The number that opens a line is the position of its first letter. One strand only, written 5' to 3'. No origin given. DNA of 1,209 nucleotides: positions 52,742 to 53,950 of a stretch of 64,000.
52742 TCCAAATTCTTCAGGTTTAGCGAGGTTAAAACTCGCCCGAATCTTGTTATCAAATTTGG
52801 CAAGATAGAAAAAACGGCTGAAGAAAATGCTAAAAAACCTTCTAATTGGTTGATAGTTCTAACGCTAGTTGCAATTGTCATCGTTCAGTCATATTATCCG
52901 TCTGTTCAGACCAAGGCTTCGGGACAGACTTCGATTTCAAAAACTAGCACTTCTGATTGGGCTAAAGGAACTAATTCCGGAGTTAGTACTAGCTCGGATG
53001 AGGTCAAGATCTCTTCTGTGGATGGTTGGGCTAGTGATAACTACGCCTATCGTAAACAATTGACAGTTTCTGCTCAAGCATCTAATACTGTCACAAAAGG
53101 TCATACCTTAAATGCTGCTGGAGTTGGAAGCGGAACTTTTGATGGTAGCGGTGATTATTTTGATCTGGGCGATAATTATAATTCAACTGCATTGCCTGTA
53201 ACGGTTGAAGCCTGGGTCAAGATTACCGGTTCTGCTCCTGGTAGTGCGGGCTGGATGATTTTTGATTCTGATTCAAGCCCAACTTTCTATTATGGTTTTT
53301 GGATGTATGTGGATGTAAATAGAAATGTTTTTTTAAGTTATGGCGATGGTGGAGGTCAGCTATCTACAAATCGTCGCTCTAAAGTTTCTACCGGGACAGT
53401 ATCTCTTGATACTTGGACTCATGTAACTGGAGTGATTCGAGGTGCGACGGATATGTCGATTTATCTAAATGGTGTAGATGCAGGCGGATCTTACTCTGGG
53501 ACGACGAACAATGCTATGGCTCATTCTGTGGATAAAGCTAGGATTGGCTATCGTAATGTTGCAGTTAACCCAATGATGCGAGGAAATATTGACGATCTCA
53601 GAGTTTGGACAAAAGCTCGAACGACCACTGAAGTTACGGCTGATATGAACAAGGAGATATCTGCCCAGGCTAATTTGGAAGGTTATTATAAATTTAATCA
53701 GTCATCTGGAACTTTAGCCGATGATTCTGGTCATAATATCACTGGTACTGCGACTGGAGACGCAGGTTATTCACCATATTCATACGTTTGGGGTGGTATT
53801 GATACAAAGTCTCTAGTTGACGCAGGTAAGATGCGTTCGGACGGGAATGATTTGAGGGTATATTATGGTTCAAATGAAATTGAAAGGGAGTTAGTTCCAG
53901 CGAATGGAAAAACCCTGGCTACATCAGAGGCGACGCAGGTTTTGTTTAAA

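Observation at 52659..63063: Two translationally coupled giant surface proteins sharing a conserved C-terminal tail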

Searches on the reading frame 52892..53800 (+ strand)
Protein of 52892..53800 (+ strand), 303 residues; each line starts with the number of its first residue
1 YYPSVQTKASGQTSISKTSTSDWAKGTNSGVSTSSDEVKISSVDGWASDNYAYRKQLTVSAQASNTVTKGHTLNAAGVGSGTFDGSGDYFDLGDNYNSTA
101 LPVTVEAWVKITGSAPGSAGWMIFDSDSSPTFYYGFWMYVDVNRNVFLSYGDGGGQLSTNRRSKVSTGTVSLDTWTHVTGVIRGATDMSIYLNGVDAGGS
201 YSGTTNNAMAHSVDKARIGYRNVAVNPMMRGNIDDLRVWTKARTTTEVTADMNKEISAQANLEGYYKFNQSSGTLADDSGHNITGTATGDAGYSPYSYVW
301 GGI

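Call 66: search_protein_families(library=pfam, proteins=[window:52892-53800:+], max_evalue=1)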
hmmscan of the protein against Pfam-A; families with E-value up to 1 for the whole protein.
window:52892-53800:+ (303 aa): 2 families
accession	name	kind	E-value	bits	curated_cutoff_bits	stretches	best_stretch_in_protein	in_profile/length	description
PF13385.13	Laminin_G_3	-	1.5e-20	74.3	27.6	1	84-248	1-150/151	Concanavalin A-like lectin/glucanases superfamily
PF06280.18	fn3_5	-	0.031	15.4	27.6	1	228-274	56-104/112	Fn3-like domain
